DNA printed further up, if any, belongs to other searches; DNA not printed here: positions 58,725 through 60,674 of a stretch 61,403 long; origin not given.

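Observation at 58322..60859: Coupled operon with a GTP cyclohydrolase II::OMP decarboxylase fusion and a guanylate-kinase-like enzyme (best candidate for an undescribed system)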

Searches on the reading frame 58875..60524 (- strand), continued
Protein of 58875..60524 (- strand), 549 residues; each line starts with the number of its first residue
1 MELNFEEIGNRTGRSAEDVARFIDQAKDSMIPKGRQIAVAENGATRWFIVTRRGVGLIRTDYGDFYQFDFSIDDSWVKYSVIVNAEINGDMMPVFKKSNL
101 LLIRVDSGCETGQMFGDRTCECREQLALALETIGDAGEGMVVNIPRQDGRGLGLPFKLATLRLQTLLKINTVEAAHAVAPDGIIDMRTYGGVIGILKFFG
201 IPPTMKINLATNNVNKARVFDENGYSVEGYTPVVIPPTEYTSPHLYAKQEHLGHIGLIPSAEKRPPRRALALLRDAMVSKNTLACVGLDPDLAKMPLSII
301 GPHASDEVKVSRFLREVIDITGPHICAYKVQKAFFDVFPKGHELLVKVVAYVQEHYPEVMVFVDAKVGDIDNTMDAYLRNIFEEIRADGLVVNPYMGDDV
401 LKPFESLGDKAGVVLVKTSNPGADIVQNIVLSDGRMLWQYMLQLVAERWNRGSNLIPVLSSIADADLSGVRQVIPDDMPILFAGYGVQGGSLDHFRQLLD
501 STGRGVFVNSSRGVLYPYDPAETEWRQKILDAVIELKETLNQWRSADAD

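Call 17: search_solved_structures(query=window:58875-60524:-, max_evalue=0.001, show_alignments=4)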
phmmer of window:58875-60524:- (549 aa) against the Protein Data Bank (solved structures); distinct sequences matched with E-value up to 0.001: 15.
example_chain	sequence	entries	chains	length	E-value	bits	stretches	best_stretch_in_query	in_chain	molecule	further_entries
3qw3_A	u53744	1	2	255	3.3e-27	98.1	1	280-521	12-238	Orotidine-5-phosphate decarboxylase/orotate phosphoribosyltransferase, putative (Ompdcase-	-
3qw4_B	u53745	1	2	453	1.6e-26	95.8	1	280-521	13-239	UMP synthase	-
4mjz_A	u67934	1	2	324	2.9e-24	88.4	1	279-428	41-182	Orotidine 5'-phosphate decarboxylase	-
3v75_A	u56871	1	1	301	1.8e-23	85.7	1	276-516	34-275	Orotidine 5'-phosphate decarboxylase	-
3r89_A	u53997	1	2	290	3.5e-18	68.3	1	277-519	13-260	Orotidine 5'-phosphate decarboxylase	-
4i14_A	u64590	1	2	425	1.2e-14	56.6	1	57-254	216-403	Riboflavin biosynthesis protein RibBA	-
2ffc_A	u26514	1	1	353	4.3e-14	54.8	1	313-538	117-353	orotidine 5-monophosphate decarboxylase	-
2guu_A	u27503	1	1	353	7e-14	54.1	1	313-538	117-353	ODcase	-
2q8z_A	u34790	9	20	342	4.6e-13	51.4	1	292-494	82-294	Orotidine-monophosphate-decarboxylase | Orotidine 5' monophosphate decarboxylase | Orotidine 5'-phosphate decarboxylase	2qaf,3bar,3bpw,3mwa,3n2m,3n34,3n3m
2f84_A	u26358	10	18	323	5.7e-13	51.1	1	292-494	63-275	orotidine monophosphate decarboxylase | Orotidine-monophosphate-decarboxylase | Orotidine 5'-phosphate decarboxylase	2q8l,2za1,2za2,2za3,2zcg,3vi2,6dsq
2bz0_A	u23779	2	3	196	1e-12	50.2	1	62-255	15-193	GTP CYCLOHYDROLASE II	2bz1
2aqw_A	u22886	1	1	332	1.6e-11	46.3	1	313-523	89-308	putative orotidine-monophosphate-decarboxylase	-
2fds_A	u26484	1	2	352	7.8e-11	44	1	313-494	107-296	orotidine-monophosphate-decarboxylase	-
4rl4_A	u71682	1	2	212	1.6e-10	43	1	98-255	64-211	GTP cyclohydrolase-2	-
4lui_A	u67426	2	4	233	0.00047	21.6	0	358-521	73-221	Orotidine 5'-phosphate decarboxylase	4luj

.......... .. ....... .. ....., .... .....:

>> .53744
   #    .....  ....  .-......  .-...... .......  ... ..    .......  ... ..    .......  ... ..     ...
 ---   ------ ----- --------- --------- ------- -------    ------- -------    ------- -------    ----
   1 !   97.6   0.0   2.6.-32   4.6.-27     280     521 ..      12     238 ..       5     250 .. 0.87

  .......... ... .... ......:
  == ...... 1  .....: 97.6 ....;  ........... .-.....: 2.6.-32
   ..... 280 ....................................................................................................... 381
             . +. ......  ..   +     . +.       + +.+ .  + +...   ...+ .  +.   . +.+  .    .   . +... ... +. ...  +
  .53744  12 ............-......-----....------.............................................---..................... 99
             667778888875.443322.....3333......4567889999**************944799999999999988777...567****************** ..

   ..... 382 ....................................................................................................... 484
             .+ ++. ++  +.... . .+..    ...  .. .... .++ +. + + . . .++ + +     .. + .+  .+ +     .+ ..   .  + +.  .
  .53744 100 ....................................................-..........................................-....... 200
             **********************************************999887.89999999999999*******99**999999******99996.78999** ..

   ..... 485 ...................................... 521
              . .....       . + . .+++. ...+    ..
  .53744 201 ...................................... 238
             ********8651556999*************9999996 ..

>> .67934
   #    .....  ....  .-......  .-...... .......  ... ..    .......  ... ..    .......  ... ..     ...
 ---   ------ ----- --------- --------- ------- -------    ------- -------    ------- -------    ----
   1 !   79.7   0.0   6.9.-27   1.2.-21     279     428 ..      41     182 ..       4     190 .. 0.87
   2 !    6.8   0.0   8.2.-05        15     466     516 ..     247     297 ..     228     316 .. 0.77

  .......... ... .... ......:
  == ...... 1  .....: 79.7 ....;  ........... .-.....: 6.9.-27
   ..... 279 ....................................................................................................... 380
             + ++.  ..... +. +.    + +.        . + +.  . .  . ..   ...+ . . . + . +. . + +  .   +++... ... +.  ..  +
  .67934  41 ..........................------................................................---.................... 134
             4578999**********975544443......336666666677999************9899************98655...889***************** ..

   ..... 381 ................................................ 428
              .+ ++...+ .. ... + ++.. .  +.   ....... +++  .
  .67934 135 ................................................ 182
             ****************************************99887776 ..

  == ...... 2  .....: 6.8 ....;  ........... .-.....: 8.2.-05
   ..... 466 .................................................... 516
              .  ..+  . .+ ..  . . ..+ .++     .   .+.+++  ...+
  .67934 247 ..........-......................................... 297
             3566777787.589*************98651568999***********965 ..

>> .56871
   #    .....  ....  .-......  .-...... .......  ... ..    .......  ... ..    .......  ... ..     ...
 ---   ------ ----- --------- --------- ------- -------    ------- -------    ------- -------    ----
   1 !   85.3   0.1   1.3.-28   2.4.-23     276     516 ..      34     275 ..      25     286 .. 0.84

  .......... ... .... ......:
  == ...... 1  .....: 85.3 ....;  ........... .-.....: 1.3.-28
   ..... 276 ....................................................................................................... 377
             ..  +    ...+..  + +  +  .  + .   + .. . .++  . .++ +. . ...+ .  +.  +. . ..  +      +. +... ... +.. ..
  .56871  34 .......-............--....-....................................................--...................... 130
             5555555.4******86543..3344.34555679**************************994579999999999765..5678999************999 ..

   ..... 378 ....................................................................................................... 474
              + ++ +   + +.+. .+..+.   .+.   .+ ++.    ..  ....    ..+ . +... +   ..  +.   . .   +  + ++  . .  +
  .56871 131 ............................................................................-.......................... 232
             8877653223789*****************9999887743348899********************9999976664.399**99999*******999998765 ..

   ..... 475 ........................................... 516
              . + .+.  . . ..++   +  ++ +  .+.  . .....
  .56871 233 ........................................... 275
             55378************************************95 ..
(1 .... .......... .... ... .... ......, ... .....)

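Call 30: search_protein_families(library=padloc, proteins=[window:58875-60524:-], max_evalue=0.01)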
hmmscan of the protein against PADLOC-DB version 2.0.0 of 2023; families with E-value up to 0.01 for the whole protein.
window:58875-60524:- (549 aa): 0 families
